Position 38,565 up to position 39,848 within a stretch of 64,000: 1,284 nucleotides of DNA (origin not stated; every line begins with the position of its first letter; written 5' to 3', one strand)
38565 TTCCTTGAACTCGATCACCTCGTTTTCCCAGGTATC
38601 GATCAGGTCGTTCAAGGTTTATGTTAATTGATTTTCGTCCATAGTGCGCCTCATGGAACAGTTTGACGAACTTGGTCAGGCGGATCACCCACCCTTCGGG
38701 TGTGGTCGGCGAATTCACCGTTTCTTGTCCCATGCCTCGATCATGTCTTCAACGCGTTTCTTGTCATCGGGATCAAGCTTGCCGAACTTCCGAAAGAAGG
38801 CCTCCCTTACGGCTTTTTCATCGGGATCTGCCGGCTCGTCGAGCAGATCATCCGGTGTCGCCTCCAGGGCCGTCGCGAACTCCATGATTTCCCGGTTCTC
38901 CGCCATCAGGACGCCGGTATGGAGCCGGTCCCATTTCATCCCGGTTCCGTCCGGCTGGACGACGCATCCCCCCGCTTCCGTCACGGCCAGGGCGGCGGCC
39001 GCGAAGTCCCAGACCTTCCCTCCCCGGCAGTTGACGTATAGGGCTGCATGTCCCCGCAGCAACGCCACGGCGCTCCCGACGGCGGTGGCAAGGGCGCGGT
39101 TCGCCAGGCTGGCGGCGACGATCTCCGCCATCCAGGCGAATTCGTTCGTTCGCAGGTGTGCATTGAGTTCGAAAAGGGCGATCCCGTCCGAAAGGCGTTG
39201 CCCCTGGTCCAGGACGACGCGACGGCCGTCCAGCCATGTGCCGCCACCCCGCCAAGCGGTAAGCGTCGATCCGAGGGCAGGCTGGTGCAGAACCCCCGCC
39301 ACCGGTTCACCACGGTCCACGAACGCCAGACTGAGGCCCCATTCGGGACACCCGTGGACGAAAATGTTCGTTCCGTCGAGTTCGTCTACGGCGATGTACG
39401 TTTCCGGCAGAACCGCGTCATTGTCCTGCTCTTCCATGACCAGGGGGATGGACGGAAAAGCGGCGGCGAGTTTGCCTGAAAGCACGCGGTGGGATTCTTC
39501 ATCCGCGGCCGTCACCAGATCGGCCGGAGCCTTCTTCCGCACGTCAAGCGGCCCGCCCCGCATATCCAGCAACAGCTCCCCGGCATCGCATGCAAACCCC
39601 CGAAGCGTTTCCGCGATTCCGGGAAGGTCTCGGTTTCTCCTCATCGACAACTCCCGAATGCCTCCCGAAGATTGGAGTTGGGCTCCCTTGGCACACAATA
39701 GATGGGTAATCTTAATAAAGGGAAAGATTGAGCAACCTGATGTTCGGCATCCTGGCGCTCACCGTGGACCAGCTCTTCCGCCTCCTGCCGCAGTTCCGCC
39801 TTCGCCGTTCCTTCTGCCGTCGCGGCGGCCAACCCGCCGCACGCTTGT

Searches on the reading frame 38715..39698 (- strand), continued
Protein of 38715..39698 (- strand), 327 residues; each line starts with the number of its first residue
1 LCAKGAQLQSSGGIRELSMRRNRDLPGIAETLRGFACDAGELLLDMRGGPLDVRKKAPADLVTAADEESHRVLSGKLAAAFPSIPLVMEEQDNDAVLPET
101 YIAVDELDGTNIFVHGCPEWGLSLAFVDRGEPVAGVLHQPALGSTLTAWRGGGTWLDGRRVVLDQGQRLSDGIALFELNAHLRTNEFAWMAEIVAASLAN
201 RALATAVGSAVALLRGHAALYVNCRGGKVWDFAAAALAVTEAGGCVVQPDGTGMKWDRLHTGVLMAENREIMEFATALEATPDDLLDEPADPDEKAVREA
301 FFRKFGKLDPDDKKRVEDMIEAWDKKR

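Call 47: search_protein_families(library=pfam, proteins=[L010:6661-7887:+, L010:8875-10203:-, L012:8815-11265:-, L013:8788-10521:-, L014:6892-7995:+, L014:8940-10976:-, L016:9305-11923:-, L017:6675-7988:+, L017:8799-9500:+, L021:4401-5567:+], max_evalue=0.0001)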
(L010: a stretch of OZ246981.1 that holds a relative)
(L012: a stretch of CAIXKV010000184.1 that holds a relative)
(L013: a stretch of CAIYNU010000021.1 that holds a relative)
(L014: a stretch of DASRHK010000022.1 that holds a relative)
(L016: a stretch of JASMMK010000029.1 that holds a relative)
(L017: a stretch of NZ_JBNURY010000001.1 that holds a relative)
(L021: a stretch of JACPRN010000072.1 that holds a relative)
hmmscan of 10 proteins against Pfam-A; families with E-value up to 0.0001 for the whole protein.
L010:6661-7887:+ (408 aa): 2 families
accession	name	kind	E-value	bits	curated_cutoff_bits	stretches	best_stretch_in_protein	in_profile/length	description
PF01979.26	Amidohydro_1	-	1.2e-38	133.7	25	1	79-397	1-344/345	Amidohydrolase family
PF07969.17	Amidohydro_3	-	9.9e-21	75.2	29.7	2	194-396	253-469/472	Amidohydrolase family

L010:8875-10203:- (442 aa): 1 family
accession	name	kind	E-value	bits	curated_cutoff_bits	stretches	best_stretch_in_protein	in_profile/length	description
PF00209.24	SNF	-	6.3e-42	144.4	27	2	137-349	180-404/524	Sodium:neurotransmitter symporter family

L012:8815-11265:- (816 aa): 2 families
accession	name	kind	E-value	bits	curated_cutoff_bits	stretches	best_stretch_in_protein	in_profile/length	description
PF00015.26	MCPsignal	-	1.9e-31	109.7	34.6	1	638-780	24-166/172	Methyl-accepting chemotaxis protein (MCP) signalling domain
PF00672.30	HAMP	-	1.3e-09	38.6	25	1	465-514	2-50/53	HAMP domain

L013:8788-10521:- (577 aa): 2 families
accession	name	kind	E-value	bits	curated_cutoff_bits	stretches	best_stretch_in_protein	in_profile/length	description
PF00015.26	MCPsignal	-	1.6e-33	116.4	34.6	1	381-543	7-169/172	Methyl-accepting chemotaxis protein (MCP) signalling domain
PF00672.30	HAMP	-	4.9e-07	30.4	25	1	234-275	11-50/53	HAMP domain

L014:6892-7995:+ (367 aa): 0 families

L014:8940-10976:- (678 aa): 0 families

L016:9305-11923:- (872 aa): 2 families
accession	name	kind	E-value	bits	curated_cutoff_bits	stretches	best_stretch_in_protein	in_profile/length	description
PF02867.20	Ribonuc_red_lgC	-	1.4e-97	328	23.9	1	135-669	1-523/523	Ribonucleotide reductase, barrel domain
PF00317.26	Ribonuc_red_lgN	-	3.6e-07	30.6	28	1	53-117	4-65/77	Ribonucleotide reductase, all-alpha domain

L017:6675-7988:+ (437 aa): 2 families
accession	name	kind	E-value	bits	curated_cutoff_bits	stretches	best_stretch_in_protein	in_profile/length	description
PF13646.12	HEAT_2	-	3.8e-28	98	27.7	3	104-174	8-80/88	HEAT repeats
PF02985.28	HEAT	-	2.3e-08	34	23.5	0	104-122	9-27/31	HEAT repeat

L017:8799-9500:+ (233 aa): 1 family
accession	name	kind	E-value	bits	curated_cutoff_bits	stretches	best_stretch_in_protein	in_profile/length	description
PF02308.21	MgtC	-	1.4e-33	116.3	31.4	1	26-148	5-120/121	MgtC family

L021:4401-5567:+ (388 aa): 2 families
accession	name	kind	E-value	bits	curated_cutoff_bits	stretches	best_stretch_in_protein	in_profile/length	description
PF04055.27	Radical_SAM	-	4.1e-15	56.8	29.5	1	33-160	3-137/166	Radical SAM superfamily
PF13353.11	Fer4_12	-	1.1e-05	26.2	22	1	33-136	11-116/137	4Fe-4S single cluster domain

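Call 48: search_protein_families(library=pfam, proteins=[L009:5875-6738:-, L015:6165-7145:-, L015:8832-9425:+, L016:6167-6943:-, L025:7341-7886:+, L025:8981-10216:+, L026:4501-6774:+, L027:4549-6849:+, L027:8659-9300:+, L013:7249-7761:+], max_evalue=0.0001)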
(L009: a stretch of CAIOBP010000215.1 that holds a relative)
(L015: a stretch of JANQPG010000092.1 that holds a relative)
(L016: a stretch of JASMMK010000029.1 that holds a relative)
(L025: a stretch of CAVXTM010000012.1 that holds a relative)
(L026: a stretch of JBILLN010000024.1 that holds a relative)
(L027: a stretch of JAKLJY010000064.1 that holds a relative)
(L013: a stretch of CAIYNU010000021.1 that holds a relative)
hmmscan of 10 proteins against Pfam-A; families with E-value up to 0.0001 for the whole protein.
L009:5875-6738:- (287 aa): 2 families
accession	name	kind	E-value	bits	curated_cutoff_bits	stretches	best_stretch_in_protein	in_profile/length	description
PF20143.4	NAD_kinase_C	-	1.1e-08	35.3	23.7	1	146-213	2-69/126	ATP-NAD kinase C-terminal domain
PF01513.26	NAD_kinase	-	2.2e-05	25.2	25.5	1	57-104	67-110/130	ATP-NAD kinase N-terminal domain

L015:6165-7145:- (326 aa): 3 families
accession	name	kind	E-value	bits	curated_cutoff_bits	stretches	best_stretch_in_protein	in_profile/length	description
PF12833.13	HTH_18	-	2.4e-23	82.6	33.6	1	242-320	1-79/80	Helix-turn-helix domain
PF01965.30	DJ-1_PfpI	-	1.1e-15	58.2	26.6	1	6-179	1-164/165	DJ-1/PfpI family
PF00165.29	HTH_AraC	-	3.6e-12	46.5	26.6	1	286-319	9-41/42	Bacterial regulatory helix-turn-helix proteins, AraC family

L015:8832-9425:+ (197 aa): 2 families
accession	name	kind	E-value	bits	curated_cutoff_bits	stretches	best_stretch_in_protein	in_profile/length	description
PF13302.13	Acetyltransf_3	-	3.8e-32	112.3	25.4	1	21-161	1-138/138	Acetyltransferase (GNAT) domain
PF00583.31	Acetyltransf_1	-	1.3e-06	29.1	20.7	1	73-160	32-116/116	Acetyltransferase (GNAT) family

L016:6167-6943:- (258 aa): 0 families

L025:7341-7886:+ (181 aa): 3 families
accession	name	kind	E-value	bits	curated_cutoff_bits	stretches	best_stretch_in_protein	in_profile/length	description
PF02563.21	Poly_export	-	7.8e-23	80.9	28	1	28-102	3-76/77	Polysaccharide biosynthesis/export protein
PF10531.15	SLBB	-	1.7e-11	44.2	27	1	108-156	2-49/55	SLBB domain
PF22461.2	SLBB_2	-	1.6e-08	34.9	27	1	108-175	3-78/79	SLBB domain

L025:8981-10216:+ (411 aa): 4 families
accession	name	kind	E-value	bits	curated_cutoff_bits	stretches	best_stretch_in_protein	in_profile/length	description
PF08484.17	Methyltransf_14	-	1.8e-65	220.1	23.5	1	247-405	2-160/160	C-methyltransferase C-terminal domain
PF08421.16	Methyltransf_13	-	1.2e-24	86.7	31.3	1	6-67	1-62/62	Putative zinc binding domain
PF13489.12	Methyltransf_23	-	2.3e-10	40.9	27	1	84-239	5-161/164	Methyltransferase domain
PF08242.18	Methyltransf_12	-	3.6e-05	24.9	30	0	104-195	1-97/98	Methyltransferase domain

L026:4501-6774:+ (757 aa): 1 family
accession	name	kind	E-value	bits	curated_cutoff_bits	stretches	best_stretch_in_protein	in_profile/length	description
PF02412.23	TSP_3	-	1.5e-20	73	25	2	206-242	2-36/36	Thrombospondin type 3 repeat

L027:4549-6849:+ (766 aa): 1 family
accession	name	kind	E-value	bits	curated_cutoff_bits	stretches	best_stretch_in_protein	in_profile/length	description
PF02412.23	TSP_3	-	1.1e-18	67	25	2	217-251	2-34/36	Thrombospondin type 3 repeat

L027:8659-9300:+ (213 aa): 0 families

L013:7249-7761:+ (170 aa): 0 families

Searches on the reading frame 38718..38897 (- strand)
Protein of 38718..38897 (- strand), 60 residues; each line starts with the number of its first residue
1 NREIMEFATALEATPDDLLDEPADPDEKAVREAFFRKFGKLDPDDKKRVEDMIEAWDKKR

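Call 19: search_protein_families(library=padloc, proteins=[window:38718-38891:-], max_evalue=10)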
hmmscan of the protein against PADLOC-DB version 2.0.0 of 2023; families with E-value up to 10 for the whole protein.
seq(58 aa): 1 family
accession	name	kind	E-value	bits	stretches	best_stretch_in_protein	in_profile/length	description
PDLC04142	capH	-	2.6e-10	39.3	1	5-57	54-101/103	capH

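Call 20: search_protein_families(library=pfam, proteins=[window:38718-38891:-], max_evalue=10)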
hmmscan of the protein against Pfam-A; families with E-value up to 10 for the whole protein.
seq(58 aa): 0 families

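Call 23: find_homologous_proteins(query=window:38718-38897:-, max_evalue=10)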
Query seq(60 aa): no candidate shares three 5-residue words with the query. No homologue found.

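Call 36: search_protein_representatives(protein=window:38718-38897:-)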
Query: 60 residues. Proteins with E-value up to 0.001 (for the whole library): 41; up to 1e-10: 6; up to 1e-30: 0. The best 41 are listed.
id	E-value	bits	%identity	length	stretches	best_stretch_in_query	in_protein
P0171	2.1e-13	65.5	59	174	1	4-59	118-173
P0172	3.0e-13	65.0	59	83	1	4-59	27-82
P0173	1.5e-11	59.7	58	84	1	10-59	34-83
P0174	3.5e-11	58.5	61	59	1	14-59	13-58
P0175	5.0e-11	58.0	49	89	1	3-59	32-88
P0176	8.6e-11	57.3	52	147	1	4-59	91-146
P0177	1.2e-10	56.8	62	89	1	15-59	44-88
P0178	2.3e-10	55.9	48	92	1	4-59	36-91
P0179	3.3e-10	55.5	53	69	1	7-59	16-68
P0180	3.9e-10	55.2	57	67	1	13-59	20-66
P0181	9.9e-10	54.0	46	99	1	4-59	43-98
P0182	1.8e-09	53.2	48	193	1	4-59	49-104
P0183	5.0e-09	51.8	51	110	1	3-59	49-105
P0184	1.1e-08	50.7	51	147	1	3-59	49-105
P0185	1.8e-08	50.0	53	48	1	14-60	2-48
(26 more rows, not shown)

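Call 43: find_encoding_contigs(protein=P0178, flank=8000, max_places=3)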
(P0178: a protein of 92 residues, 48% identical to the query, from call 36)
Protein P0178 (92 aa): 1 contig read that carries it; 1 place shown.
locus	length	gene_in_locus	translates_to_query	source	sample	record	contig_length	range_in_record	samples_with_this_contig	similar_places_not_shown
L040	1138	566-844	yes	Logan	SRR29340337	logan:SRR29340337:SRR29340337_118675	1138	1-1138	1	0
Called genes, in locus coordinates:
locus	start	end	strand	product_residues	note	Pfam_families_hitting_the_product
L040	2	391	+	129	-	?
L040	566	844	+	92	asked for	-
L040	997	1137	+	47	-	?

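Call 61: search_solved_structures(query=window:38718-38897:-, max_evalue=10, show_alignments=2)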
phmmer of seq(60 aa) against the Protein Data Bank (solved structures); distinct sequences matched with E-value up to 10: 8.
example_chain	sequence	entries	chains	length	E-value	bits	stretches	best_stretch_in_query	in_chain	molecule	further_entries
7t5v_A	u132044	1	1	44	0.0032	21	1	20-58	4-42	Helix-turn-helix domain-containing protein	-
7t5w_A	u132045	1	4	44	0.011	19.3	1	20-58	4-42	Helix-turn-helix domain-containing protein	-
1pz7_A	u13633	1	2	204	0.18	15.5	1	2-36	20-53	Agrin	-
2dfe_A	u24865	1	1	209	0.71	13.6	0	21-47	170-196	Ribonuclease HII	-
4w8l_A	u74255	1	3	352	0.89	13.3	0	14-57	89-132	Endo-1,4-beta-xylanase C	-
9gzg_A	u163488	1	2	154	1.4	12.7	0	25-59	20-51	Engineered CTPR protein with glutamic acids for conductivity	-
6lg0_A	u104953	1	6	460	1.5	12.6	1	25-55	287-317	SbCGTa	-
2hgm_A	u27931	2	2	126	1.6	12.5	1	2-36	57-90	Heterogeneous nuclear ribonucleoprotein F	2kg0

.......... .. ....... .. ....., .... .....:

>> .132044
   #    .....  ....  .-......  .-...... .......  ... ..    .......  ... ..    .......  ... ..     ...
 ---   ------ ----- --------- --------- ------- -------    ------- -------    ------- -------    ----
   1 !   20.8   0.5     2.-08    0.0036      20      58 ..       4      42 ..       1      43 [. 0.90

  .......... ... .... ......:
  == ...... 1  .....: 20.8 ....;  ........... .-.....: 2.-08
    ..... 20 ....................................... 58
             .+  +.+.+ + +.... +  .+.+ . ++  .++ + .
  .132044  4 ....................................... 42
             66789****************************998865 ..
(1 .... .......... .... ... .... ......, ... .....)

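Call 63: find_encoding_contigs(protein=P0175, flank=8000, max_places=3)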
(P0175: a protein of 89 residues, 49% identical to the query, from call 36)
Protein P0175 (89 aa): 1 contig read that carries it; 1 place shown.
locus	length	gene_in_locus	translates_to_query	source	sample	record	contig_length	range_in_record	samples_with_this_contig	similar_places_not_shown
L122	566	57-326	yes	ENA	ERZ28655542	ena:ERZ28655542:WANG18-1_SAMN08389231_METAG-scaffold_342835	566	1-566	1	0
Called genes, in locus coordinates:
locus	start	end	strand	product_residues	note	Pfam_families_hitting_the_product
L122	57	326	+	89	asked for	-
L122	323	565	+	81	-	?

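Call 64: find_encoding_contigs(protein=P0172, flank=8000, max_places=3)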
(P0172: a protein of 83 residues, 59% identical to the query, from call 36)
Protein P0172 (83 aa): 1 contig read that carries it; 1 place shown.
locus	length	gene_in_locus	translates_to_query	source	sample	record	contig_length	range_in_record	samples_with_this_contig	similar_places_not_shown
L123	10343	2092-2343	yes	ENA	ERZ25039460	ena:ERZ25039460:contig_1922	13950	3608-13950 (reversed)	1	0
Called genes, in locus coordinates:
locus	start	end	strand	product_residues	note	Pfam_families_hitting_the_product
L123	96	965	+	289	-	PF00106:adh_short, PF01370:Epimerase, PF08659:KR, PF13561:adh_short_C2, PF16363:GDP_Man_Dehyd (weak)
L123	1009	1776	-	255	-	-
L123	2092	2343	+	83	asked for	-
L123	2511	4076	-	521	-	PF00027:cNMP_binding, PF14023:Bestrophin-like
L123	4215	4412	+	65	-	-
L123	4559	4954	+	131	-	-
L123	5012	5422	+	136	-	PF11994:DUF3489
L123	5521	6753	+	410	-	PF00201:UDPGT, PF06722:EryCIII-like_C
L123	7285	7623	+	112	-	PF12844:HTH_19, PF01381:HTH_3 (weak)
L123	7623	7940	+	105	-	-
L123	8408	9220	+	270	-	PF00201:UDPGT, PF06722:EryCIII-like_C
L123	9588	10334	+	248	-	-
